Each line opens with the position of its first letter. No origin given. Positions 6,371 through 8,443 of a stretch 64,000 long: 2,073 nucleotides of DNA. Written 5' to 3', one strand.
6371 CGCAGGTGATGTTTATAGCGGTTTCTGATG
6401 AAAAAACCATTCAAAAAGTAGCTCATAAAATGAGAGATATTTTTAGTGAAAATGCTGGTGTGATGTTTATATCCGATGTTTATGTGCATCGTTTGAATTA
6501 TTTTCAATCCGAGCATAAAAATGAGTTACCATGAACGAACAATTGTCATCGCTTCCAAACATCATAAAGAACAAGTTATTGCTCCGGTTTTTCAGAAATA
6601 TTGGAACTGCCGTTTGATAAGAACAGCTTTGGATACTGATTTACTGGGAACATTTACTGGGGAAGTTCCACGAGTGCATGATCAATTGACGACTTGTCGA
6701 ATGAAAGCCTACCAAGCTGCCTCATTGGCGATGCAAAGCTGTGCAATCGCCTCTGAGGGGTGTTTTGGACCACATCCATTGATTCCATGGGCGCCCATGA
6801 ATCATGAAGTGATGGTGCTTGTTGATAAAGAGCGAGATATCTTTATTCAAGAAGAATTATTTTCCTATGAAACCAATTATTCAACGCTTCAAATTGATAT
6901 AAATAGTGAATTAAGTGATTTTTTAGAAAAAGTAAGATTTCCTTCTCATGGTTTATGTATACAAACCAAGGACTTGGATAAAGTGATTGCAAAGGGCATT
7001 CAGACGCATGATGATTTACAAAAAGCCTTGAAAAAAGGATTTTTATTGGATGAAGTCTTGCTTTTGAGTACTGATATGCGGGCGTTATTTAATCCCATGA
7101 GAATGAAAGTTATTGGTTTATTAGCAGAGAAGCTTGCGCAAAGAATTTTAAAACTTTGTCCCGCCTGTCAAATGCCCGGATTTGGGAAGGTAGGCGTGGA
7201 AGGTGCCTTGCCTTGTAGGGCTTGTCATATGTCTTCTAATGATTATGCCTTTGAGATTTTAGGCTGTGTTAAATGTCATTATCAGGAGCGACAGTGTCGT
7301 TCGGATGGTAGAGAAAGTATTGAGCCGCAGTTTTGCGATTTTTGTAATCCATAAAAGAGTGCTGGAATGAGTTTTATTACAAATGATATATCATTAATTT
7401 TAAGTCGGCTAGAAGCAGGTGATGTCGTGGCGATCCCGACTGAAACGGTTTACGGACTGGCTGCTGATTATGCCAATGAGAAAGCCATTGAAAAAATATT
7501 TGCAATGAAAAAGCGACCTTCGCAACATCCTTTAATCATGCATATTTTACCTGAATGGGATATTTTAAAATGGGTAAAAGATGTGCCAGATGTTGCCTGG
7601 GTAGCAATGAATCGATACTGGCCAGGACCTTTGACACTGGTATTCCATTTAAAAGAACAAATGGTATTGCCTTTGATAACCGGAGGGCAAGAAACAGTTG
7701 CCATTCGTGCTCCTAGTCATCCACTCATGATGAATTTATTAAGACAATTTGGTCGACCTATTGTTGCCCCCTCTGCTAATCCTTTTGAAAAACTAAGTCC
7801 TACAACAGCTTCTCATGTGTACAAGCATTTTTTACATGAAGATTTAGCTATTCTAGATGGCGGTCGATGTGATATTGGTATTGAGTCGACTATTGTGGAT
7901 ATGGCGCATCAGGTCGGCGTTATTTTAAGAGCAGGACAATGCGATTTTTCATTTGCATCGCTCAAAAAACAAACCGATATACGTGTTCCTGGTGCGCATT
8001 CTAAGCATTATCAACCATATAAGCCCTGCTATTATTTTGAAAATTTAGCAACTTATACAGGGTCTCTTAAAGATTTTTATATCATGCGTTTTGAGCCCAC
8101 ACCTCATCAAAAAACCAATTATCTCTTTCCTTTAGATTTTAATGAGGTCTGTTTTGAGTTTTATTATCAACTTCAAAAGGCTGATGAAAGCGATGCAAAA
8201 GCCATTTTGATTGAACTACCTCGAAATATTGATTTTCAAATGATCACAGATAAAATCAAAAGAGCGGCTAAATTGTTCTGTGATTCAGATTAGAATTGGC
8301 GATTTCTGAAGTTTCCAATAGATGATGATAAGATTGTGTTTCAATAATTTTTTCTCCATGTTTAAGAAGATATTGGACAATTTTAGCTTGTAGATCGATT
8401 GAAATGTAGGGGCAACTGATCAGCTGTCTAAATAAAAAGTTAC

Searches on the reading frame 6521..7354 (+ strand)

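Call 86: search_protein_families(library=pfam, proteins=[window:6521-7354:+], max_evalue=0.00001)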
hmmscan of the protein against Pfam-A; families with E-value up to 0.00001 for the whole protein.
window:6521-7354:+ (277 aa): 1 family
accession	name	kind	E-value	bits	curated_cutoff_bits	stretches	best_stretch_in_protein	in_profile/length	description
PF20376.4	DUF6671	-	6e-56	190.1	23.8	1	64-277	3-217/217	Domain of unknown function (DUF6671)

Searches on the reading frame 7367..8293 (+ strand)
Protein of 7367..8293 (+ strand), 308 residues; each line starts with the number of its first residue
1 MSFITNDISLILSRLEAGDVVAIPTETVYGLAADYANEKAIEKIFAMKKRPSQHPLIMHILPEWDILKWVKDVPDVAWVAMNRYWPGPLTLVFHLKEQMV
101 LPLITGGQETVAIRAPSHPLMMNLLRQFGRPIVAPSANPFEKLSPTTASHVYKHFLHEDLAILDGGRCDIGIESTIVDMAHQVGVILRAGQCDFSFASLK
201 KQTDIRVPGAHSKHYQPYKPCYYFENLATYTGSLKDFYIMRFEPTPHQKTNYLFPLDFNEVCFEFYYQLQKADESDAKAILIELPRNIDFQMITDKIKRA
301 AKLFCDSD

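Call 86: search_protein_families(library=pfam, proteins=[window:7367-8293:+], max_evalue=0.00001)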
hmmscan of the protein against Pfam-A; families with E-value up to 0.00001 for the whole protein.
window:7367-8293:+ (308 aa): 2 families
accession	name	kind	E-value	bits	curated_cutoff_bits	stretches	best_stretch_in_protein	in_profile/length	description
PF01300.24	Sua5_yciO_yrdC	-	7.4e-54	182.4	25.1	1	14-190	2-178/178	Telomere recombination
PF03481.19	Sua5_C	-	3e-08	34.7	22.9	1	201-301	21-135/136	Threonylcarbamoyl-AMP synthase, C-terminal domain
